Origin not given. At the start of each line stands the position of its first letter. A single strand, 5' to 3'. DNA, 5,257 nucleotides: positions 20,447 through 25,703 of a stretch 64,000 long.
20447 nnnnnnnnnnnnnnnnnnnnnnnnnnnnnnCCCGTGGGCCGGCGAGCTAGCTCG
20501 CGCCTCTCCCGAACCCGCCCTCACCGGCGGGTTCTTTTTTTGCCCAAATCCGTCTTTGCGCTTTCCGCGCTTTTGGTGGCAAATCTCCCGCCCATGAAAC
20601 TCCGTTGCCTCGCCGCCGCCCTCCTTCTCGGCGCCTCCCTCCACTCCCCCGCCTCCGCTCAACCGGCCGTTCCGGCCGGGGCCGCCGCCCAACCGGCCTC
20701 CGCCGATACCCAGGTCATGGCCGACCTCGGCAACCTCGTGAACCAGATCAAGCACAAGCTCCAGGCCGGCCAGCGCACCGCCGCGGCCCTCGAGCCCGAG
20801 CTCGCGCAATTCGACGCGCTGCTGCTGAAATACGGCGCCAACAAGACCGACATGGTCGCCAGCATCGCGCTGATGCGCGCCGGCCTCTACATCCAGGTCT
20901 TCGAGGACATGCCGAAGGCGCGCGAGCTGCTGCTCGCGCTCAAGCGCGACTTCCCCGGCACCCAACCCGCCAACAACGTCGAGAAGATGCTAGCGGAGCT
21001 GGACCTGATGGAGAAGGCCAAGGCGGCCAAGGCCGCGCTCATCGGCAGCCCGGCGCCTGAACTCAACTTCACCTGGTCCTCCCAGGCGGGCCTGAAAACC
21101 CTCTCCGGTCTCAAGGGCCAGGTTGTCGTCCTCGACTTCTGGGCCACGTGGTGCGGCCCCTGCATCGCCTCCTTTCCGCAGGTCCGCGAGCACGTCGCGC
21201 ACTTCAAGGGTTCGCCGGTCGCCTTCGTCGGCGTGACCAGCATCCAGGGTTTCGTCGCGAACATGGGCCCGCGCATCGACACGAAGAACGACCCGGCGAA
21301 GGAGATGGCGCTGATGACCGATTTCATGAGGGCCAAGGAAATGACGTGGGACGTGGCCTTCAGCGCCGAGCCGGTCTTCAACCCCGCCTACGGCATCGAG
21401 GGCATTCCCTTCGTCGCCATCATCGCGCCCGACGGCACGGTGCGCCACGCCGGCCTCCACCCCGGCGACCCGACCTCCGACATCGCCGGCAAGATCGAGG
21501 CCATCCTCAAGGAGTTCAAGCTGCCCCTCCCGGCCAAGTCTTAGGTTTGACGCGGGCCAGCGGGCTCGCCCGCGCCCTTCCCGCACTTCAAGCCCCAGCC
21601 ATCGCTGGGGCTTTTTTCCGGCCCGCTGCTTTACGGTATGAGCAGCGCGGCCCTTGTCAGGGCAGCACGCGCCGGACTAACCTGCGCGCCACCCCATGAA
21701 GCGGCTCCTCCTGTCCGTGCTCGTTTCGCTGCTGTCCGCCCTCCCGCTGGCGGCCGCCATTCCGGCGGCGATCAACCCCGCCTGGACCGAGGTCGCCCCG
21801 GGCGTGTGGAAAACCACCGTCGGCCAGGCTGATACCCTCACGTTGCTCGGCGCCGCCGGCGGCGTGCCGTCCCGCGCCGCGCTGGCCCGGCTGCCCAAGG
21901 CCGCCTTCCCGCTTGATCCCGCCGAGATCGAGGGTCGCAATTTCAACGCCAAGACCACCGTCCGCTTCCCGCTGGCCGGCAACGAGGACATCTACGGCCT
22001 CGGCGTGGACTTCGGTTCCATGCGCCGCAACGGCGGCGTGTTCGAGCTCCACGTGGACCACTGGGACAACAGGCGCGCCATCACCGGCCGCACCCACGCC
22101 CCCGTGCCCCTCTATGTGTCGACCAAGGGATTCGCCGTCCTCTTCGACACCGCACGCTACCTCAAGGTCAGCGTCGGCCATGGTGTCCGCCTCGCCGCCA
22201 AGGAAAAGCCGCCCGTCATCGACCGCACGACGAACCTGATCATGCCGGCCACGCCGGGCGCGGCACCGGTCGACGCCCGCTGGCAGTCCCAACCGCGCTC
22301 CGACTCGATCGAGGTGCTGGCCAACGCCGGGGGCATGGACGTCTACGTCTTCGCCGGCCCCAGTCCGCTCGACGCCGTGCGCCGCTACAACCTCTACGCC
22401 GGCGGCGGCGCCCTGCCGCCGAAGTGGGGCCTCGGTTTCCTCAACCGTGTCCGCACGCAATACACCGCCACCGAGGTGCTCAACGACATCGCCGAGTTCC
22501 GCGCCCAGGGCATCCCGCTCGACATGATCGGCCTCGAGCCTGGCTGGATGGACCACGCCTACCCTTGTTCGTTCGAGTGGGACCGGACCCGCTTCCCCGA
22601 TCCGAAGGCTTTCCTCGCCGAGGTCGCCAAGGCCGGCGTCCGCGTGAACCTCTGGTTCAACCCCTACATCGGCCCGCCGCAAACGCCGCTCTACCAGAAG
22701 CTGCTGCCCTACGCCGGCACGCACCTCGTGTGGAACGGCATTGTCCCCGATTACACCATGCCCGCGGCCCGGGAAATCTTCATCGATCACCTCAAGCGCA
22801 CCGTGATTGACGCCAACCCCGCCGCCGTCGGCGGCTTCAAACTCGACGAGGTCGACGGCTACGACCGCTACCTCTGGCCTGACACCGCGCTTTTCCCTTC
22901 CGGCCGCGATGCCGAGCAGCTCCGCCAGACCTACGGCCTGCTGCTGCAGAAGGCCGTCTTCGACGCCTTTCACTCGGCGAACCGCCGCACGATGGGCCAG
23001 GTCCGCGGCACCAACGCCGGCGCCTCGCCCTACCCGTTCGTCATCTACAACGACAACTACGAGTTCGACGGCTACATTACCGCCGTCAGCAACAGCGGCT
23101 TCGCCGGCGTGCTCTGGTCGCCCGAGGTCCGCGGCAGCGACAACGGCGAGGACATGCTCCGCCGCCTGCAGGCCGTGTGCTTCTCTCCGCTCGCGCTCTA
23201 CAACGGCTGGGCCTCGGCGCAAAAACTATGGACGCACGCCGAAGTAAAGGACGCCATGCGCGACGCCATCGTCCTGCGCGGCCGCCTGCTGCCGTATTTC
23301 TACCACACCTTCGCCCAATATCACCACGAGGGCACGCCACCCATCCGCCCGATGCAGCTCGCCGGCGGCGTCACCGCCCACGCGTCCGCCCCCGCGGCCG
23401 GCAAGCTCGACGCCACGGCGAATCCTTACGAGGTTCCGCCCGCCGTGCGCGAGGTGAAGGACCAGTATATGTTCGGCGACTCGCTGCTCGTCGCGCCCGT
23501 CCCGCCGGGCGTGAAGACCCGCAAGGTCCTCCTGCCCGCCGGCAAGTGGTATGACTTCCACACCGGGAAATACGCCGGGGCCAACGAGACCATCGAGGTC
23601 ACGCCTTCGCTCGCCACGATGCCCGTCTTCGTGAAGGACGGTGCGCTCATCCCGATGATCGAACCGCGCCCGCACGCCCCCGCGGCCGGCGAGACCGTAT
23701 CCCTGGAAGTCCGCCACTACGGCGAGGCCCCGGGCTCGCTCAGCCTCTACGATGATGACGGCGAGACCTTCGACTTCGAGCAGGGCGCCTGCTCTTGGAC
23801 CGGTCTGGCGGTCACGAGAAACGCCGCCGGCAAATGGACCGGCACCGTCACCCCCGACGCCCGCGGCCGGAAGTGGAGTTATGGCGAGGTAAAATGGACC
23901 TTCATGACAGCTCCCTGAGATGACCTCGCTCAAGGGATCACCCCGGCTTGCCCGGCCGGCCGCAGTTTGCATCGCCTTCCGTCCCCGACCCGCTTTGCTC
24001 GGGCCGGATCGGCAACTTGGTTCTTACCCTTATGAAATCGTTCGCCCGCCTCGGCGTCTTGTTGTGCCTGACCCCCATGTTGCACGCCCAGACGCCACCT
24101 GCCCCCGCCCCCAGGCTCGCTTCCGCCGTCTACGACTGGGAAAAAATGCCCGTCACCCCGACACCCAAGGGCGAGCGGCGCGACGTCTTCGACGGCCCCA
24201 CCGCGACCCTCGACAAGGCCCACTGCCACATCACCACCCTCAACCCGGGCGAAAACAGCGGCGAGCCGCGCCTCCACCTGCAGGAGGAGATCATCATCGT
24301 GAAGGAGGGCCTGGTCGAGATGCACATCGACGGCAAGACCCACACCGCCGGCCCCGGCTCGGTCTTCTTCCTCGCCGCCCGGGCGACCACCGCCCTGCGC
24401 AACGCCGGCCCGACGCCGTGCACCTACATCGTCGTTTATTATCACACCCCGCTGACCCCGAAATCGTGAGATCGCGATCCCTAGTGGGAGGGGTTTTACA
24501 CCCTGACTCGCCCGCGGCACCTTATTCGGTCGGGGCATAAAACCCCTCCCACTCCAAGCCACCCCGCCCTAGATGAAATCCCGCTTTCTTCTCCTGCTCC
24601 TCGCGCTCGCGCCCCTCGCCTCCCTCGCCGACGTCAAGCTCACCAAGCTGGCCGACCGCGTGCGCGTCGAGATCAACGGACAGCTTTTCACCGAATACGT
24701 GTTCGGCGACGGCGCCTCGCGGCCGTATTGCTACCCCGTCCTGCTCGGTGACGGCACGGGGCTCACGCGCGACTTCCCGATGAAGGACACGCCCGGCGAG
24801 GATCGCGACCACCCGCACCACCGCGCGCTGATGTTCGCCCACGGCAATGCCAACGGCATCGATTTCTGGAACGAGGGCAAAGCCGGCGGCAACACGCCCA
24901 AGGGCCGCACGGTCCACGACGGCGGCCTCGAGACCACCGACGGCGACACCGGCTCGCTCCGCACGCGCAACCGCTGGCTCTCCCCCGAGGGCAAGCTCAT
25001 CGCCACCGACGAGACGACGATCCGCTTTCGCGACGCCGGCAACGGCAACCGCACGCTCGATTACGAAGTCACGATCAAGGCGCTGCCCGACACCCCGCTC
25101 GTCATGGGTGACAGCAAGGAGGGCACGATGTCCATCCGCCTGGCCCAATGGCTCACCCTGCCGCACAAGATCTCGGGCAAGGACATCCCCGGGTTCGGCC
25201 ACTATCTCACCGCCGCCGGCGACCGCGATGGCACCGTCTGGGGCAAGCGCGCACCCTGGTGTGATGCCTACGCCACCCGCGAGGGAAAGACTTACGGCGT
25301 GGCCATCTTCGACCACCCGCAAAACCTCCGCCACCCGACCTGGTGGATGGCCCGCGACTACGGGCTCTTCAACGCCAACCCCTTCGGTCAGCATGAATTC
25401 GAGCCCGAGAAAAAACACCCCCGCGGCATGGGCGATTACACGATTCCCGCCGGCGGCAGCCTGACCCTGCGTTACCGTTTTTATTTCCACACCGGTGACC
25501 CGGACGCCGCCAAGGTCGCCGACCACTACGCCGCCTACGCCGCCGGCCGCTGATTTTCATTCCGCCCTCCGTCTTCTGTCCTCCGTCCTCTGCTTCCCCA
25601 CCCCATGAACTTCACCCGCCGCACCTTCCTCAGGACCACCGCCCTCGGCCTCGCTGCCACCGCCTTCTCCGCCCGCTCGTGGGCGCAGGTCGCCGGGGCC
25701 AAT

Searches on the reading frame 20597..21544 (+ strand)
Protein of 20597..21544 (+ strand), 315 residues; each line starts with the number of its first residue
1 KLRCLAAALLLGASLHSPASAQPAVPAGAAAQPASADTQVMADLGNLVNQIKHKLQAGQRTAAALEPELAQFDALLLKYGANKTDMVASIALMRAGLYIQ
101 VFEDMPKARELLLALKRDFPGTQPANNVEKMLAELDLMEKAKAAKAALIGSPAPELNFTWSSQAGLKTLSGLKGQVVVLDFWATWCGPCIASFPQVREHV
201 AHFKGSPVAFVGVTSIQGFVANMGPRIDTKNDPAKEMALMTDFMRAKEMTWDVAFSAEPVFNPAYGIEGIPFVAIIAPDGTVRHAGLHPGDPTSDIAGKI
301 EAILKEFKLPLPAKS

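Call 58: search_protein_families(library=pfam, proteins=[window:20597-21544:+], max_evalue=0.01)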
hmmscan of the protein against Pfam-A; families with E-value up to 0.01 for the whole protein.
window:20597-21544:+ (315 aa): 4 families
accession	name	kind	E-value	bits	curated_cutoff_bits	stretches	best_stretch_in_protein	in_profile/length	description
PF08534.16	Redoxin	-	1.2e-14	54.8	26.6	1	150-295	3-143/148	Redoxin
PF00578.27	AhpC-TSA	-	5.6e-10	39.7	26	1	149-284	1-123/124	AhpC/TSA family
PF00085.26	Thioredoxin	-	1.6e-06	28.5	23.5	1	175-213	19-56/103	Thioredoxin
PF13905.12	Thioredoxin_8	-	2.8e-06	28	27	1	174-282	1-94/94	Thioredoxin-like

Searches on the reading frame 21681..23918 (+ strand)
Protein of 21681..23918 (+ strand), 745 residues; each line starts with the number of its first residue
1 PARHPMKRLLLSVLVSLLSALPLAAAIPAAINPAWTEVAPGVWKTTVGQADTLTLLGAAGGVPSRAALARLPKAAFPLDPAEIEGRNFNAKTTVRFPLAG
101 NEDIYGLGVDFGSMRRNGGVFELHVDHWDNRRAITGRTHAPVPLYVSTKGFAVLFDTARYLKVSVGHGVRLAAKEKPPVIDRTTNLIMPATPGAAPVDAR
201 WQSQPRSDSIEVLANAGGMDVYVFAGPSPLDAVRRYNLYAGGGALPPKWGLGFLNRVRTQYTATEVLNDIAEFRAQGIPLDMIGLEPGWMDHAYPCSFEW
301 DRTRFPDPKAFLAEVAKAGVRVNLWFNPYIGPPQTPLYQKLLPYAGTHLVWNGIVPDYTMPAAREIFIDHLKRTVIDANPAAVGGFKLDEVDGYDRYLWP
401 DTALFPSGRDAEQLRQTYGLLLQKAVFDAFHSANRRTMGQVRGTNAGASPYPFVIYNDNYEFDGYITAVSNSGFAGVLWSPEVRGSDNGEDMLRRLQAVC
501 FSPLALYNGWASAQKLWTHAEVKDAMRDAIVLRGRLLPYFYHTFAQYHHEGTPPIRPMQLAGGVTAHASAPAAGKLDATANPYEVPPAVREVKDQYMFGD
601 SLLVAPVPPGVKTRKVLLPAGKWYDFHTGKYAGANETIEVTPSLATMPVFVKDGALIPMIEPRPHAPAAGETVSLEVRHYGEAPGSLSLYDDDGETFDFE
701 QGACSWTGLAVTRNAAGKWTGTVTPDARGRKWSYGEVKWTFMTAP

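Call 74: search_protein_families(library=pfam, proteins=[window:21681-23918:+], max_evalue=0.00001)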
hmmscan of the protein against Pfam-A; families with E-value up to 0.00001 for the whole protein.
window:21681-23918:+ (745 aa): 4 families
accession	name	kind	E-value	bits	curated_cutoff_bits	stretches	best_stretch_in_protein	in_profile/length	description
PF01055.32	Glyco_hydro_31_2nd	-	3e-43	148.8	23.5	1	244-542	2-327/328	Glycosyl hydrolases family 31 TIM-barrel domain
PF21365.3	Glyco_hydro_31_3rd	-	3.3e-19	69.6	24.4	1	586-657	15-87/87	Glycosyl hydrolase family 31 C-terminal domain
PF17137.9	DUF5110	-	8.4e-10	39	27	1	675-725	2-50/71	Domain of unknown function (DUF5110)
PF13802.12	Gal_mutarotas_2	-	6.6e-06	27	27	0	92-159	108-179/184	Glycosyl hydrolase 31 N-terminal galactose mutarotase-like domain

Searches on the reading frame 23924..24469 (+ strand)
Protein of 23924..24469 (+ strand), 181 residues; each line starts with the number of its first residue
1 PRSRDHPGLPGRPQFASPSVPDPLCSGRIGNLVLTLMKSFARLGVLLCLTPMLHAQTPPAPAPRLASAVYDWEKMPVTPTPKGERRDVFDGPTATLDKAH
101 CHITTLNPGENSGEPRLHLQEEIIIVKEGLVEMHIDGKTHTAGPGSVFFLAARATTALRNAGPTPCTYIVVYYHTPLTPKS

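Call 74: search_protein_families(library=pfam, proteins=[window:23924-24469:+], max_evalue=0.00001)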
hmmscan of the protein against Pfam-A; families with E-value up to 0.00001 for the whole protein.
window:23924-24469:+ (181 aa): 2 families
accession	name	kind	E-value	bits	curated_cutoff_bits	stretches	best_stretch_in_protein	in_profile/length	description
PF07883.17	Cupin_2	-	8.1e-13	48.3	27.2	1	103-172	2-70/70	Cupin domain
PF02311.25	AraC_binding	-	4e-07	30.3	21.1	1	114-175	17-78/135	AraC-like ligand binding domain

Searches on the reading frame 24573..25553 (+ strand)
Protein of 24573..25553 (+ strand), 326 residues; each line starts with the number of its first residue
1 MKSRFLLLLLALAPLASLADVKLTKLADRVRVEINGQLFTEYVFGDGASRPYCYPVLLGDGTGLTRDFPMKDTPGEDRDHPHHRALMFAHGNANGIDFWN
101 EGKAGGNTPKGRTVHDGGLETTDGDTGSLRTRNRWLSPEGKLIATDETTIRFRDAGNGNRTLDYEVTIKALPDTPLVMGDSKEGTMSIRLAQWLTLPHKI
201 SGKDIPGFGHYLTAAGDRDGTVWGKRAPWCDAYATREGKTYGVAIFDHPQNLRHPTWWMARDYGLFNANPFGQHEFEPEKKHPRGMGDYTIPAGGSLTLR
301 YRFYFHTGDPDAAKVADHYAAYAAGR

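Call 74: search_protein_families(library=pfam, proteins=[window:24573-25553:+], max_evalue=0.00001)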
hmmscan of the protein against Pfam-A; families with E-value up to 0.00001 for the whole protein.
window:24573-25553:+ (326 aa): 1 family
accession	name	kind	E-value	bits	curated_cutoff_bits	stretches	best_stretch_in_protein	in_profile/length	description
PF14100.11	DUF6807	-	1.1e-65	222.4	27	1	30-319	2-269/270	Family of unknown function (DUF6807)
